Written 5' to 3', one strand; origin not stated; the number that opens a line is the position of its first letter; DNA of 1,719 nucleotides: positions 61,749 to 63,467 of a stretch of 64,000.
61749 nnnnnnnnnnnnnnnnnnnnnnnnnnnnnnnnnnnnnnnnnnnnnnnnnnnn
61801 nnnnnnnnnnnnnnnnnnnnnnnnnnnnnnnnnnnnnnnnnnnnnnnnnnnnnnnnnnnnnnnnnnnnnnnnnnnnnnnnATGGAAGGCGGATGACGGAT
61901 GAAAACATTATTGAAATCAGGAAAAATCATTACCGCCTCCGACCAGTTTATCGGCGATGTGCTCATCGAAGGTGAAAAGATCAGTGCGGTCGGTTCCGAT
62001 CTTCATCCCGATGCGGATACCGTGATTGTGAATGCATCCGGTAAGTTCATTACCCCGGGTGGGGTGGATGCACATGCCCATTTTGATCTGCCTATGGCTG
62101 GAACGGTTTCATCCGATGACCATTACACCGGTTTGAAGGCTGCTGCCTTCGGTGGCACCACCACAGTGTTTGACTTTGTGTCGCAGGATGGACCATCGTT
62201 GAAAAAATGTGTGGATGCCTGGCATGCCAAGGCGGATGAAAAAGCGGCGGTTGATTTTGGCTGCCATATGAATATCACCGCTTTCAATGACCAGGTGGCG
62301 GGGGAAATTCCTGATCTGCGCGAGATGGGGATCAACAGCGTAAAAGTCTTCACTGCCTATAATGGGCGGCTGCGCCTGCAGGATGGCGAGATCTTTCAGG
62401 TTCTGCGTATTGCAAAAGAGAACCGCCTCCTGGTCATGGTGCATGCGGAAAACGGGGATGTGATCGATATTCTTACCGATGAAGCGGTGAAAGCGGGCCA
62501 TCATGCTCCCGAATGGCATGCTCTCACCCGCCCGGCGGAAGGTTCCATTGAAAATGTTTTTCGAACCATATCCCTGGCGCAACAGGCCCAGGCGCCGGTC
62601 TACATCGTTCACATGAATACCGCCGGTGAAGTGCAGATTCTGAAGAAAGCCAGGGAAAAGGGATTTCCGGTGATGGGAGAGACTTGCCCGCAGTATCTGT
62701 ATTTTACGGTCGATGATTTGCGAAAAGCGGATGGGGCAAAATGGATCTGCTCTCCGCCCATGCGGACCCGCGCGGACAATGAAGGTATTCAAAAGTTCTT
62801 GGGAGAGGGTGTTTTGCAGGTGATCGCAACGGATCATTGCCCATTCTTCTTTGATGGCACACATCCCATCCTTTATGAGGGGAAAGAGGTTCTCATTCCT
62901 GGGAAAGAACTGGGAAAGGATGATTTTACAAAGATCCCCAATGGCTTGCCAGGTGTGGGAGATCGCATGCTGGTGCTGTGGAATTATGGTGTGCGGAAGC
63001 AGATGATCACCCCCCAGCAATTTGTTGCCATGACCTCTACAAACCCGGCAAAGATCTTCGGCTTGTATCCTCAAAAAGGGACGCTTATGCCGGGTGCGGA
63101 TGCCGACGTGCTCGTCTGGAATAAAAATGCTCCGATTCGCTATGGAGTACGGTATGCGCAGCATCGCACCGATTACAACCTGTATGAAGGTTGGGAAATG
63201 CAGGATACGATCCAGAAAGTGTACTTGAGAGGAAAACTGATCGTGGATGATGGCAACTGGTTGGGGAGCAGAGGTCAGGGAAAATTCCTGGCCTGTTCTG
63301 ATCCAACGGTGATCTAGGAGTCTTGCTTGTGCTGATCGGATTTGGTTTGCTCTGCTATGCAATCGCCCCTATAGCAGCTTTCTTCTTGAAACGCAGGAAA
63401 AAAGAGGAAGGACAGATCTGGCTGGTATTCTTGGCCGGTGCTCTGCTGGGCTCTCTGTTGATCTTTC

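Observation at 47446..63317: Candidate ATP-yielding ureide/nucleobase catabolic cluster: two atypical transcarbamylases plus carbamate kinase, deaminase, hydantoinase and a nucleoside-type importer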

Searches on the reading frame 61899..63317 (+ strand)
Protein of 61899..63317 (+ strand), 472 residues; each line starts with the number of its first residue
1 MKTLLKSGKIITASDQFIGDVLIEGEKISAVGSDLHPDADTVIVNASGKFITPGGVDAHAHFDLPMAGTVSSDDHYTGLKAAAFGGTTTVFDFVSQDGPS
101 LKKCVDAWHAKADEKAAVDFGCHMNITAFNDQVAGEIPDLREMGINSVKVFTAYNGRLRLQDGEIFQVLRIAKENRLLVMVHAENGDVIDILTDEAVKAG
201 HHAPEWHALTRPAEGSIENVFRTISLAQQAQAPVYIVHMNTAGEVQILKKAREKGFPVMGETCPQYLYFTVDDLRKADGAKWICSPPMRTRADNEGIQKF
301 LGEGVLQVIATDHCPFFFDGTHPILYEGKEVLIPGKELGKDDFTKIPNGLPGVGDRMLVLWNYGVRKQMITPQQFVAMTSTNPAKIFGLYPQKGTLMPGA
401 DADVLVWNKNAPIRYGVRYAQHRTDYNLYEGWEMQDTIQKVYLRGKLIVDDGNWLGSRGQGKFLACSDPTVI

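Call 4: search_protein_families(library=pfam, proteins=[window:61899-63317:+])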
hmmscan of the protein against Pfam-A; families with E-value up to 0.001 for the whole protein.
window:61899-63317:+ (472 aa): 2 families
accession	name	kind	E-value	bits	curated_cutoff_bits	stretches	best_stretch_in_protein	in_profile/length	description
PF01979.26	Amidohydro_1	-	1.1e-23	84.5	25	1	50-447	1-344/345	Amidohydrolase family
PF07969.17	Amidohydro_3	-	2.8e-11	44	29.7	1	368-411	405-448/472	Amidohydrolase family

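Call 6: search_protein_families(library=ncbifam, proteins=[window:61899-63317:+], max_evalue=0.00001)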
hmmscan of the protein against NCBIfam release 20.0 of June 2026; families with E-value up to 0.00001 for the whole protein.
window:61899-63317:+ (472 aa): 46 families (the best 25 are shown)
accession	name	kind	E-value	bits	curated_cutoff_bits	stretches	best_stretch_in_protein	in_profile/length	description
TIGR02033.1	D-hydantoinase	equivalog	1.9e-152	508.3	393.25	1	4-466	2-454/454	dihydropyrimidinase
NF009941.0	PRK13404.1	subfamily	5e-134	447.5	647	1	3-470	6-465/478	dihydropyrimidinase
TIGR03178.1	allantoinase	equivalog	3.7e-71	240.2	357.85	1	4-464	3-439/441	allantoinase AllB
NF004839.0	PRK06189.1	equivalog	7.3e-67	225.9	631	1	3-465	5-446/451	allantoinase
NF058539.1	ergo_uti2_ErtD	equivalog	1.7e-58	198.6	650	1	7-466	7-447/449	hydantoin-5-propionate amidohydrolase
NF002668.0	PRK02382.1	equivalog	3.6e-55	187.4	452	1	12-465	7-427/436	dihydroorotase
NF005960.0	PRK08044.1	equivalog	4.3e-52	177.3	688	1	3-464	5-448/453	allantoinase AllB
TIGR00857.1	pyrC_multi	subfamily_domain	2.7e-51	174.9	279.05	2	19-317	6-297/412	dihydroorotase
NF058538.1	ergo_util_ErtD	equivalog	4.5e-49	167.5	600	1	7-464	6-444/446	hydantoin-5-propionate amidohydrolase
NF005751.0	PRK07575.1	equivalog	9.3e-48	162.8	529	1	2-455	4-426/440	dihydroorotase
NF006688.0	PRK09236.1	equivalog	3.5e-46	157.9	535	1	2-462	3-438/444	dihydroorotase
NF006559.0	PRK09060.1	equivalog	3.9e-46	157.3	482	1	3-461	7-433/444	dihydroorotase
NF006837.0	PRK09357.1-2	equivalog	4.1e-42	144.2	575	1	1-412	1-385/428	dihydroorotase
NF006836.0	PRK09357.1-1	equivalog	1.3e-39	136.2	538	1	3-453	4-428/432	dihydroorotase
NF006839.0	PRK09357.1-4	equivalog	9.4e-39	133.2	576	1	4-422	3-394/422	dihydroorotase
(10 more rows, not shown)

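Call 26: find_encoding_contigs(protein=window:61899-63317:+, flank=10000, max_places=3)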
Protein window:61899-63317:+ (472 aa): 10 contigs read that carry it; 3 places shown.
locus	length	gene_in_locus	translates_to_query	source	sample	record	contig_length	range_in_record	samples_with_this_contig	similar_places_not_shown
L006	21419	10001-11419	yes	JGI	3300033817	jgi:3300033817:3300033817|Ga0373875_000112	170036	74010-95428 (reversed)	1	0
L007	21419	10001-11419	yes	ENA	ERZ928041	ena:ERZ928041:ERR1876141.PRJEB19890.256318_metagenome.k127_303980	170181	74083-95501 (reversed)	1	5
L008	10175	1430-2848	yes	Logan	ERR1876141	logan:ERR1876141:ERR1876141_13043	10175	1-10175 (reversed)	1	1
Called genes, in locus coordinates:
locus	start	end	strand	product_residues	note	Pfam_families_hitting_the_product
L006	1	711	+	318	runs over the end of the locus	PF00696:AA_kinase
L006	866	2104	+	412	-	PF02608:Bmp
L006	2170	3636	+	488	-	PF00005:ABC_tran, PF13304:AAA_21 (faint), PF00005:ABC_tran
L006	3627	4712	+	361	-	PF02653:BPD_transp_2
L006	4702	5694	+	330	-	PF02653:BPD_transp_2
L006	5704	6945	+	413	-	PF00291:PALP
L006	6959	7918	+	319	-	PF00535:Glycos_transf_2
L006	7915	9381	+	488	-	PF00291:PALP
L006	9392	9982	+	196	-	-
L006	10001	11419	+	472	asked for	PF01979:Amidohydro_1, PF07969:Amidohydro_3 (weak)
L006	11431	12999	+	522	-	-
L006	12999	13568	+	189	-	-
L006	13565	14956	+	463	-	PF00361:Proton_antipo_M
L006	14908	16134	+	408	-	-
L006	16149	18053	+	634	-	PF00009:GTP_EFTU, PF01926:MMR_HSR1 (faint), PF03144:GTP_EFTU_D2, PF25461:Beta-barrel_SelB, PF09107:WHD_3rd_SelB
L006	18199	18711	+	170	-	PF00829:Ribosomal_L21p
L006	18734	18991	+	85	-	PF01016:Ribosomal_L27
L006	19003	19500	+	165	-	PF01197:Ribosomal_L31, PF03118:RNA_pol_A_CTD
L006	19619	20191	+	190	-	PF00265:TK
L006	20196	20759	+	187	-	PF00156:Pribosyltran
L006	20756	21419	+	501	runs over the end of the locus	PF01743:PolyA_pol, PF12627:PolyA_pol_RNAbd, PF01966:HD (faint)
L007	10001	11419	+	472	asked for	PF01979:Amidohydro_1, PF07969:Amidohydro_3 (weak)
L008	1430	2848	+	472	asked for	PF01979:Amidohydro_1, PF07969:Amidohydro_3 (weak)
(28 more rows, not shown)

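Call 40: search_protein_families(library=ncbifam, proteins=[L006:9392-9982:+, L006:11431-12999:+, L006:12999-13568:+, L006:13565-14956:+, L006:14908-16134:+], max_evalue=0.001)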
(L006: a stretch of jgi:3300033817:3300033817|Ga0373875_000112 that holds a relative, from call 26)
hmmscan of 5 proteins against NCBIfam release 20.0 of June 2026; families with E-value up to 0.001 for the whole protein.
L006:9392-9982:+ (196 aa): 0 families

L006:11431-12999:+ (522 aa): 0 families

L006:12999-13568:+ (189 aa): 0 families

L006:13565-14956:+ (463 aa): 17 families
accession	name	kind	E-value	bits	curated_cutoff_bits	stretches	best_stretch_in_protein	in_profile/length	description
TIGR01770.1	NDH_I_N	subfamily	1.6e-19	70.3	332.6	1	185-449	204-472/472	NADH-quinone oxidoreductase subunit NuoN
NF004442.0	PRK05777.1-5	equivalog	2.4e-13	49.9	523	1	182-458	203-480/483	NADH-quinone oxidoreductase subunit NuoN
NF009306.0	PRK12663.1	equivalog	4e-13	49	542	1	194-457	214-479/498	Na+/H+ antiporter subunit D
NF006241.0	PRK08377.1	equivalog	7.5e-12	45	645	1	187-460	206-478/494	NADH dehydrogenase subunit N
NF004441.0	PRK05777.1-4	equivalog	4.6e-10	38.7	477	1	185-455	245-519/524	NADH-quinone oxidoreductase subunit NuoN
NF004440.0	PRK05777.1-3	equivalog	6.4e-10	38.5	519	1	187-452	204-469/477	NADH-quinone oxidoreductase subunit NuoN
NF004444.0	PRK05777.2-2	equivalog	9e-09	34.9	496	1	185-396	209-425/496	NADH-quinone oxidoreductase subunit NuoN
NF004443.0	PRK05777.2-1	equivalog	3.2e-08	33.2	626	1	176-447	201-483/506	NADH-quinone oxidoreductase subunit NuoN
TIGR01972.1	NDH_I_M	subfamily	4e-08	32.4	263.8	1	7-459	4-482/486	NADH-quinone oxidoreductase subunit M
NF005140.0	PRK06589.1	equivalog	2.3e-07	30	470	1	178-436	204-472/489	putative monovalent cation/H+ antiporter subunit D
NF004446.0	PRK05777.2-4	equivalog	2.5e-07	30.2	590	1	186-453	213-492/502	NADH-quinone oxidoreductase subunit NuoN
NF005818.0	PRK07691.1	equivalog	1.2e-06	27.8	586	1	178-457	197-481/496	Na+/H+ antiporter subunit D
NF006419.0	PRK08668.1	equivalog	2.4e-06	26.6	617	1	183-456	194-478/613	NADH dehydrogenase subunit M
NF004445.0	PRK05777.2-3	equivalog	3.2e-05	23.1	408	1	9-453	14-471/475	NADH-quinone oxidoreductase subunit NuoN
NF009310.0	PRK12668.1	equivalog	6.4e-05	22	564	1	150-453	144-442/584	Na(+)/H(+) antiporter subunit D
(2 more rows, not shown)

L006:14908-16134:+ (408 aa): 7 families
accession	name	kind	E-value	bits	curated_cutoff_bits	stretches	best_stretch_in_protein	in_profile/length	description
TIGR02168.1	SMC_prok_B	equivalog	2.3e-08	32.3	567.35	2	122-394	678-943/1181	chromosome segregation protein SMC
TIGR02169.1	SMC_prok_A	equivalog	1.5e-06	26.2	729.4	1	19-214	310-504/1165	chromosome segregation protein SMC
NF003034.1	PRK03918.1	equivalog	5.8e-06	24.6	700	1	15-377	215-562/878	DNA double-strand break repair ATPase Rad50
TIGR04523.1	Mplasa_alph_rch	subfamily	2.2e-05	22.6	270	1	31-235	440-658/745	helix-rich protein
NF047516.1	LA_3659_fam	equivalog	0.0001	21.9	36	1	27-178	64-208/221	LA_3659 family protein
NF047514.1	SpiroCoCo_N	equivalog_domain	0.0001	21.9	75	1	27-178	64-208/221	SpiroCoCo family coiled-coil protein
NF045487.1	ASRP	equivalog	0.00072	18.3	300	1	18-152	349-489/593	archaea-specific SMC-related protein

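Call 57: search_solved_structures(query=window:61899-63317:+, max_evalue=1e-40)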
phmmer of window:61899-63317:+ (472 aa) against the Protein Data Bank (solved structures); distinct sequences matched with E-value up to 1e-40: 39.
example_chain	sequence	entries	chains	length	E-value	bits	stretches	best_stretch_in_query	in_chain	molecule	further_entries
3sfw_A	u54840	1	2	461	7.4e-119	400.5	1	1-465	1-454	Dihydropyrimidinase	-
1yny_A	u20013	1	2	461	5.5e-116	391.1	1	1-464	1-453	D-Hydantoinase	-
4kqn_A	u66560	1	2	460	1.3e-115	389.8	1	4-464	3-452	D-hydantoinase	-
4kir_A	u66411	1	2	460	1.4e-115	389.7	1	4-464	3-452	D-hydantoinase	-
1k1d_A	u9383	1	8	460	1.4e-109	369.9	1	3-465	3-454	D-hydantoinase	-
1nfg_A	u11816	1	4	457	4.1e-99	335.4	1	2-465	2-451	D-hydantoinase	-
4tqt_A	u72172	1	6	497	5.4e-97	328.4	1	4-465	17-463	D-hydantoinase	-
3dc8_A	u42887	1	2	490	1.4e-89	304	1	1-465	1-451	Dihydropyrimidinase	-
4gz7_A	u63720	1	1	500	1.2e-87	297.7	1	3-464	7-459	dihydropyrimidinase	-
4h00_A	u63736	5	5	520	1.4e-87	297.4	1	3-464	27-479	dihydropyrimidinase | Chromosome 8 SCAF14545, whole genome shotgun sequence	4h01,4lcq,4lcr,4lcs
1gkp_A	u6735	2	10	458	3.5e-87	296.1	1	4-465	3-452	HYDANTOINASE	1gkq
4cns_A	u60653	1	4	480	4e-85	289.3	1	3-467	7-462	DIHYDROPYRIMIDINASE-LIKE 3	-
4cnt_A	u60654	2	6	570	8.3e-85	288.3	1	3-467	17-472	DIHYDROPYRIMIDINASE-LIKE 3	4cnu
4bkn_A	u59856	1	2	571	8.3e-85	288.2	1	3-467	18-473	DIHYDROPYRIMIDINASE-RELATED PROTEIN 3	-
2ftw_A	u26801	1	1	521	2.6e-82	280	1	4-464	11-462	dihydropyrimidine amidohydrolase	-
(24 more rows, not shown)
